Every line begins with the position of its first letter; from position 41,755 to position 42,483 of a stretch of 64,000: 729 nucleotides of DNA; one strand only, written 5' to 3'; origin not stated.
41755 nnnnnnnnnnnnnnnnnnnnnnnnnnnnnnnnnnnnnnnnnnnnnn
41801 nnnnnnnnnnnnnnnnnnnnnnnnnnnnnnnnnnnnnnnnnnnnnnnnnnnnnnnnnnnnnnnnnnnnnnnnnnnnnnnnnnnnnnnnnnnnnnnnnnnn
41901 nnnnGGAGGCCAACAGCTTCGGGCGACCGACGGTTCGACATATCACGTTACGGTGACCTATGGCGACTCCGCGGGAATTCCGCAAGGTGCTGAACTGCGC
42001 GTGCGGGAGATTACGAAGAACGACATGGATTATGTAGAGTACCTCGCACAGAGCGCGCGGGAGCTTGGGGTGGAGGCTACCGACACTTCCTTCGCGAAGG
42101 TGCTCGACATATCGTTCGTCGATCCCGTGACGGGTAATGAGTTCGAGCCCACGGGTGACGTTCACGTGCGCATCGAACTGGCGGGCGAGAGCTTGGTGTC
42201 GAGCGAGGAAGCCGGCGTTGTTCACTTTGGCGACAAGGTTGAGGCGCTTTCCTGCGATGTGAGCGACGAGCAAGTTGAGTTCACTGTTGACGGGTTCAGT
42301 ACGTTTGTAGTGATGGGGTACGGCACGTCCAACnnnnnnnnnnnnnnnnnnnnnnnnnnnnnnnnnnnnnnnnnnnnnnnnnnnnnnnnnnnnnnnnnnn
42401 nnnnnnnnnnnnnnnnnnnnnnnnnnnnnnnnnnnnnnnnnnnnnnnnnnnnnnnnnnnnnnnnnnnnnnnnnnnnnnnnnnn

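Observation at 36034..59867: Candidate new system: minor-pilin-like set plus a 5,844-aa lipoprotein plus a GT-C-like membrane protein in one co-oriented block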

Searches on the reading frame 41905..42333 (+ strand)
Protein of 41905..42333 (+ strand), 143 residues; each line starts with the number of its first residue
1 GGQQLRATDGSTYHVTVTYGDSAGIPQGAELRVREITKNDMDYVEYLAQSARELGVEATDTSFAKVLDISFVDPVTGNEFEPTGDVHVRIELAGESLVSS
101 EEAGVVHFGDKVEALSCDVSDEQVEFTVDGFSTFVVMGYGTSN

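Call 43: find_homologous_proteins(query=A3, max_evalue=0.001)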
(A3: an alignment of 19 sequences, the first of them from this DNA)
Query A3 (19 sequences) (141 aa, profile of the alignment): 1 proteins with E <= 0.001 among 2835 candidates.
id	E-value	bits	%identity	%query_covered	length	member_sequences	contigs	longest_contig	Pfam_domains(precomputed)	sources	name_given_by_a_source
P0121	1.9e-49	185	43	96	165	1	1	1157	-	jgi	jgi:hypothetical protein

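Call 46: find_related_loci(query=A4, collection=metagenome_contigs, flank=10000)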
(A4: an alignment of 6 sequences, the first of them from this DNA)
Query A4 (141 aa) in metagenome_contigs; peptide patterns used: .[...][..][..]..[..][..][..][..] (x = any residue, [..] = any of these).
83 stretches matched a pattern; 7 encode a relative of the query (tblastn E <= 1e-3); 7 distinct loci.
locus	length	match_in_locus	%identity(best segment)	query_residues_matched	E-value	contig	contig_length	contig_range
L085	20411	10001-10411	45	2-138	2e-38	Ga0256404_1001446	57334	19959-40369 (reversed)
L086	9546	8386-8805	45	2-140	2e-32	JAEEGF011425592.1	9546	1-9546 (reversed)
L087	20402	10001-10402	44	4-137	2e-29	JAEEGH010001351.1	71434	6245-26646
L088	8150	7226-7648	42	1-140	1e-29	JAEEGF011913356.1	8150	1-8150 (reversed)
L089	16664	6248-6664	40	2-136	2e-29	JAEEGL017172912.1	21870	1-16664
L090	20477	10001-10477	39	4-138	6e-27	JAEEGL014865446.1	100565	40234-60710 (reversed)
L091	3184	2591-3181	38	2-134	9e-21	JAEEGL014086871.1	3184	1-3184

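Call 60: search_protein_representatives(protein=window:41905-42333:+)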
Query: 143 residues. Proteins with E-value up to 0.001 (for the whole library): 1654; up to 1e-10: 783; up to 1e-30: 82. The best 150 are listed.
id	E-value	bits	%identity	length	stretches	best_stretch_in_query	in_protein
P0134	1.1e-88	310.8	88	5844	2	1-143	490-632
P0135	4.0e-70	250.7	38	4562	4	4-137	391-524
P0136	6.4e-58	211.2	36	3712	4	3-139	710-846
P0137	1.2e-57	210.3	36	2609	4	4-138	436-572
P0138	3.0e-53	196.0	38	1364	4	3-139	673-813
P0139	3.4e-53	195.8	36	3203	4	4-137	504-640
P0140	9.5e-53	194.4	37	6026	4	5-141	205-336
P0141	2.0e-52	193.3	38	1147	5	7-140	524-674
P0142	2.0e-50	186.9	39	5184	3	3-139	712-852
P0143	2.9e-49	183.1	43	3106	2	4-139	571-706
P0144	2.1e-48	180.3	41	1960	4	3-140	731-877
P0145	1.7e-47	177.4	38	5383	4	3-138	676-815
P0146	2.1e-47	177.1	44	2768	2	4-140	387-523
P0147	5.5e-47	175.8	38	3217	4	4-140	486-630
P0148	1.3e-46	174.6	44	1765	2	3-139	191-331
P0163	4.4e-40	153.4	37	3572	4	3-116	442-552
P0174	6.2e-36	140.0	31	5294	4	5-139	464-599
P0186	4.4e-34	134.0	40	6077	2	9-140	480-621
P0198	7.7e-33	130.0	40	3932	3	5-136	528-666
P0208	7.6e-32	126.8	34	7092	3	5-136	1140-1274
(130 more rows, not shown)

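Call 76: predict_structure(alignment_id=A5)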
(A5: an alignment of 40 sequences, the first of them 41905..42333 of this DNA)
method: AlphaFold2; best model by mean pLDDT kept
length: 143 residues; sequences in the alignment: 40
mean_pLDDT: 92.8   pTM: 0.86
mean pLDDT of the five models: 92.8, 91.8, 90.8, 90.8, 88.7
residues with pLDDT >= 90: 122; 70-90: 14; 50-70: 7; < 50: 0
segments of 3 or more residues with pLDDT < 50: none
pLDDT, mean of each block of 10 residues (from residue 1): 88 95 95 96 96 94 95 97 96 76 94 96 94 94 68
secondary structure, 60 per line:
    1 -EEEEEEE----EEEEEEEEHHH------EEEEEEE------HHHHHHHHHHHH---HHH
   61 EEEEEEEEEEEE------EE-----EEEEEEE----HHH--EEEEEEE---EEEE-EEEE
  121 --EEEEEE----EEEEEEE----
elements in order: E2-8 E13-20 E30-36 H43-54 E61-72 E86-92 E102-108 E112-115 E117-120 E123-128 E133-139

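Call 79: find_encoding_contigs(protein=P0163, flank=10000, max_places=1)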
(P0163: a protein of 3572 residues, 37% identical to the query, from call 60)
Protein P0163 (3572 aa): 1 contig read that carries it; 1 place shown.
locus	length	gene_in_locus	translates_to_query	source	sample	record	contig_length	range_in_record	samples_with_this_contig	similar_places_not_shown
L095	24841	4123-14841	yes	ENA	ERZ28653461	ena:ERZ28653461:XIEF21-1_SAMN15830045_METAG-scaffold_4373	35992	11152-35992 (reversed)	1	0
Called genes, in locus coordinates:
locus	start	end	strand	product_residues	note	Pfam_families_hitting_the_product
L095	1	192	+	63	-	?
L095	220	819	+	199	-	PF10502:Peptidase_S26, PF00717:Peptidase_S24 (weak)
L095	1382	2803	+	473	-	PF00746:Gram_pos_anchor (weak)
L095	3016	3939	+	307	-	PF04203:Sortase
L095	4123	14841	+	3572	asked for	PF19407:DUF5979 (faint), PF17802:SpaA, PF05738:Cna_B (weak), PF24547:DUF7601, PF05738:Cna_B, PF17802:SpaA, PF00746:Gram_pos_anchor (weak)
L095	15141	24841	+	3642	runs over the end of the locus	PF17802:SpaA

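Call 80: fold_search(model_id=the predicted structure, library=pdb)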
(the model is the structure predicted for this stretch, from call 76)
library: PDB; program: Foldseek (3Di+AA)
matches with E <= 10: 913; with E <= 0.001: 0
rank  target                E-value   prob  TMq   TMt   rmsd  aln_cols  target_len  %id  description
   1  3ud2_B                3.1e-03  1.00  0.55  0.28   5.8       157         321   12  Crystal structure of Selenomethionine ZU5A-ZU5B protein domains of human erythrocyte ankyrin (released 2012-02-22)
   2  3ud1_A                3.1e-03  1.00  0.53  0.27   6.0       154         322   12  Crystal structure of ZU5A-ZU5B domains of human erythrocyte ankyrin (released 2012-02-22)
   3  4d8o                  4.2e-03  1.00  0.48  0.16   8.7       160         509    9  Crystal Structure of the ankyrin-B ZU5-ZU5-UPA-DD tandem (released 2012-03-28)
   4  3ud2_A                5.6e-03  1.00  0.56  0.28   6.0       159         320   12  Crystal structure of Selenomethionine ZU5A-ZU5B protein domains of human erythrocyte ankyrin (released 2012-02-22)
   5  4tq2                  1.4e-02  0.28  0.23  0.20  14.4       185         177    8  Structure of S-type Phycobiliprotein Lyase CPES from Guillardia theta (released 2014-08-13)
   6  6m3q_E                2.8e-02  0.94  0.43  0.16   9.2       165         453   10  Crystal structure of AnkB/beta4-spectrin complex (released 2020-05-13)
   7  6m3r_E                3.2e-02  0.99  0.46  0.18   5.9       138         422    9  Crystal structure of AnkG/beta4-spectrin complex (released 2020-05-13)
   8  8iua_A                3.3e-02  0.87  0.38  0.13   8.7       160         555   11  Crystal structure of GH66 endodextranase from Flavobacterium johnsoniae in complex with isomaltose (released 2023-06-14)
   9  8iu9                  3.5e-02  0.85  0.38  0.13   8.7       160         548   11  Crystal structure of GH66 endodextranase from Flavobacterium johnsoniae in complex with glucose (released 2023-06-14)
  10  8cbc_A                3.7e-02  0.77  0.27  0.10   9.9       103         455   13  Crystal structure of Thermothelomyces thermophila GH30 (double mutant EE) in complex with xylotriose. (released 2024-05-22)
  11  9h6g_A                4.6e-02  0.84  0.33  0.08   7.3       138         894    9  Inactive Bacteroides ovatus GH98 endoxylanase E361A in complex with arabino-xylooligosaccharide (released 2025-11-05)
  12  7o0e_A                5.1e-02  0.66  0.25  0.10  12.3        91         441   15  Crystal structure of GH30 (mutant E188A) complexed with aldotriuronic acid from Thermothelomyces thermophila. (released 2021-09-08)
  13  7o0e_G                5.1e-02  0.66  0.26  0.10  10.4       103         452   14  Crystal structure of GH30 (mutant E188A) complexed with aldotriuronic acid from Thermothelomyces thermophila. (released 2021-09-08)
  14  8p67_A                5.4e-02  0.69  0.26  0.10  11.7        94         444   16  Crystal structure of Thermothelomyces thermophila (double mutant EE) in complex with aldotetrauronic acid (released 2024-05-22)
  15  8iu8                  5.7e-02  0.82  0.30  0.10   5.3        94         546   13  Crystal structure of GH66 endodextranase from Flavobacterium johnsoniae (released 2023-06-14)
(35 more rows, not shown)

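Call 97: find_encoding_contigs(protein=P0135, flank=6000, max_places=1)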
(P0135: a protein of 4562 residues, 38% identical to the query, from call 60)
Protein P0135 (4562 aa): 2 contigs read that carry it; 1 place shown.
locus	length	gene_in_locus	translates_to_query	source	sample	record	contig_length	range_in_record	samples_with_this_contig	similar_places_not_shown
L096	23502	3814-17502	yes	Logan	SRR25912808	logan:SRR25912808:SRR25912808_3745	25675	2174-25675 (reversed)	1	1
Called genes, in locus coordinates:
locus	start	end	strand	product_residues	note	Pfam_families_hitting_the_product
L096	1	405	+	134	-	?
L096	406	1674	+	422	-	PF00482:T2SSF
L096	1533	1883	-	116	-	-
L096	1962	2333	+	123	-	PF07963:N_methyl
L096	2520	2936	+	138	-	-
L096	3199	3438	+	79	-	-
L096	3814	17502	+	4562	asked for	PF24547:DUF7601 (faint), PF09479:Flg_new (weak), PF17802:SpaA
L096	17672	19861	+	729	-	PF07963:N_methyl (weak)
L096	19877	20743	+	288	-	-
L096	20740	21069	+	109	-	-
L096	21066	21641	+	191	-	PF07963:N_methyl (faint)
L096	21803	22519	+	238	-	-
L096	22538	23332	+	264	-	PF06750:A24_N_bact, PF01478:Peptidase_A24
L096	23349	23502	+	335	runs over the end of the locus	PF11104:PilM_2, PF14450:FtsA (faint)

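Call 98: find_encoding_contigs(protein=P0140, flank=6000, max_places=1)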
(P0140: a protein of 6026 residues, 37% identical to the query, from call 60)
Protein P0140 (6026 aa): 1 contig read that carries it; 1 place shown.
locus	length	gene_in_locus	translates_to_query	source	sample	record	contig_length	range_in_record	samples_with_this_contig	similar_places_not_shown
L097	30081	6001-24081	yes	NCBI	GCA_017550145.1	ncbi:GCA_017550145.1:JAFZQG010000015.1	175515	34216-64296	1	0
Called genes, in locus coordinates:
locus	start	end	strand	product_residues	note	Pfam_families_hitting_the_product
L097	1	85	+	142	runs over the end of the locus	PF07963:N_methyl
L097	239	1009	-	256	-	PF01610:DDE_Tnp_ISL3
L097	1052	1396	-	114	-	-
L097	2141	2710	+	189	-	-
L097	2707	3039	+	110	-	-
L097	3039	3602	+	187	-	-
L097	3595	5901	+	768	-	-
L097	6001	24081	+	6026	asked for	PF17802:SpaA, PF18676:MBG_2, PF24547:DUF7601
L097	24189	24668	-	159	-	PF07155:ECF-ribofla_trS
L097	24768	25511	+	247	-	PF00300:His_Phos_1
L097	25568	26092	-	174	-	PF01337:Barstar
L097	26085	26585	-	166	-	PF00545:Ribonuclease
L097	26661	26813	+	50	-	-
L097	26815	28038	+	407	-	PF00464:SHMT, PF00155:Aminotran_1_2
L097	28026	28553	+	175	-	PF14512:TM1586_NiRdase (faint), PF00881:Nitroreductase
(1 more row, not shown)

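Call 99: find_encoding_contigs(protein=P0174, flank=6000, max_places=1)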
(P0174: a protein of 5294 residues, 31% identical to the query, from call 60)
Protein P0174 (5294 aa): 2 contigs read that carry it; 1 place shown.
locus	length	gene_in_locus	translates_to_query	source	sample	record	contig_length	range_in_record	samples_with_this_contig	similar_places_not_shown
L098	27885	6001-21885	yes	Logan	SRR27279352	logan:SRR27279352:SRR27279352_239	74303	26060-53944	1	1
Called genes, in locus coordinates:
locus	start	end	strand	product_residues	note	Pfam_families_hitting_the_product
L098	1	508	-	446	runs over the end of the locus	PF00308:Bac_DnaA, PF00004:AAA (faint), PF08299:Bac_DnaA_C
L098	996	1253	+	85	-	-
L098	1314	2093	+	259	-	PF06750:A24_N_bact, PF01478:Peptidase_A24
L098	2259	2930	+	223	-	-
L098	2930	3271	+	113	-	-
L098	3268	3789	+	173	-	PF07963:N_methyl (faint)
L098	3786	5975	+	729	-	PF07963:N_methyl (weak)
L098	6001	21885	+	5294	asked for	PF09479:Flg_new, PF17802:SpaA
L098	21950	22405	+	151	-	PF00293:NUDIX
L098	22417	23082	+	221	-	PF00132:Hexapep (faint), PF25084:LbH_EIF2B, PF25087:GMPPB_C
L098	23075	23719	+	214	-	PF00702:Hydrolase, PF13419:HAD_2, PF13242:Hydrolase_like (weak)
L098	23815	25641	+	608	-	-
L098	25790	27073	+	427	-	PF07969:Amidohydro_3 (faint), PF01979:Amidohydro_1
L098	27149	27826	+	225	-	PF00528:BPD_transp_1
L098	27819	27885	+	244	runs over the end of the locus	PF02463:SMC_N, PF00005:ABC_tran, PF13304:AAA_21 (weak)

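Call 100: find_encoding_contigs(protein=P0208, flank=6000, max_places=1)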
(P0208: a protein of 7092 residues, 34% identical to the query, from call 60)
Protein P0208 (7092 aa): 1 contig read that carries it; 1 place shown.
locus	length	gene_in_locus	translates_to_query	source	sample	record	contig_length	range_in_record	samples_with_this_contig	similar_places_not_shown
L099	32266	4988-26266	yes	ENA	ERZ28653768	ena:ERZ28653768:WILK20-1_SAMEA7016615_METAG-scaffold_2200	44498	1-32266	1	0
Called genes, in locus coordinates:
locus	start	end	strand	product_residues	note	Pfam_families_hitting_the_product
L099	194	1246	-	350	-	PF00437:T2SSE, PF13401:AAA_22 (weak)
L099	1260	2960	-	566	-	PF05157:MshEN, PF00437:T2SSE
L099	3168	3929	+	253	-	-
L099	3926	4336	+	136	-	-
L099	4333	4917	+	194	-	-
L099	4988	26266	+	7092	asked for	PF17802:SpaA, PF05738:Cna_B (faint), PF18676:MBG_2, PF24547:DUF7601, PF17802:SpaA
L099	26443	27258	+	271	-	PF06750:A24_N_bact, PF01478:Peptidase_A24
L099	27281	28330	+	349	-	PF11104:PilM_2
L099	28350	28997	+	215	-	-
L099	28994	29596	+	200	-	PF04612:T2SSM (weak)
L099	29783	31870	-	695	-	PF01435:Peptidase_M48 (faint)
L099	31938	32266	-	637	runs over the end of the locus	PF06480:FtsH_ext (faint), PF00004:AAA, PF17862:AAA_lid_3, PF01434:Peptidase_M41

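Call 101: find_encoding_contigs(protein=P0186, flank=6000, max_places=1)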
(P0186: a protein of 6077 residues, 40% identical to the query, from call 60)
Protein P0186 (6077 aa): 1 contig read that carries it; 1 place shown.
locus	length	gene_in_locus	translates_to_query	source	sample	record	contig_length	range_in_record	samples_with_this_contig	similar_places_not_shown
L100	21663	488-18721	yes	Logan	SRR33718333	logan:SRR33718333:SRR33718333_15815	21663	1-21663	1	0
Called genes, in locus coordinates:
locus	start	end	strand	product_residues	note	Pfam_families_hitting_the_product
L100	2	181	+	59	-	?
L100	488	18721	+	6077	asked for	PF19407:DUF5979 (faint), PF24547:DUF7601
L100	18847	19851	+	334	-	-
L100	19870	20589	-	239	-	PF11967:RecO_N, PF02565:RecO_C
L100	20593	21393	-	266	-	PF06182:ABC2_membrane_6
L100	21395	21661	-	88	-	?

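Call 102: find_encoding_contigs(protein=P0198, flank=6000, max_places=1)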
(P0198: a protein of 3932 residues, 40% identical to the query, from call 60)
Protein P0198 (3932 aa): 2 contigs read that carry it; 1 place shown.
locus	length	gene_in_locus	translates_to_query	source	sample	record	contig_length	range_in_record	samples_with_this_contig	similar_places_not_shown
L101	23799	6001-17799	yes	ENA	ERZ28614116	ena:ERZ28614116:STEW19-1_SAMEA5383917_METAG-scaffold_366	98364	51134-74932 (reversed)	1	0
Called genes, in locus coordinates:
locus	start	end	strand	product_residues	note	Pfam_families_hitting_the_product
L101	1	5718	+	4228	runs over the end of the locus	PF19407:DUF5979, PF24547:DUF7601, PF19407:DUF5979 (weak), PF24547:DUF7601, PF05738:Cna_B, PF17802:SpaA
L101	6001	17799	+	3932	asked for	PF13620:CarboxypepD_reg (faint), PF17210:SdrD_B (faint), PF11974:bMG3 (faint), PF17802:SpaA, PF17802:SpaA, PF05738:Cna_B (weak), PF24547:DUF7601 (weak), PF17802:SpaA, +1 more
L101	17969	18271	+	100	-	-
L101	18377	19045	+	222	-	-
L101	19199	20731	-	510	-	PF02698:DUF218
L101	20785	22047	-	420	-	PF00817:IMS, PF11798:IMS_HHH, PF21999:IMS_HHH_1 (faint), PF11799:IMS_C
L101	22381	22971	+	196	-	-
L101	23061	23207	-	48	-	-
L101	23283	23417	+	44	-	-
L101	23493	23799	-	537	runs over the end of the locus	PF13600:DUF4140 (faint), PF13598:DUF4139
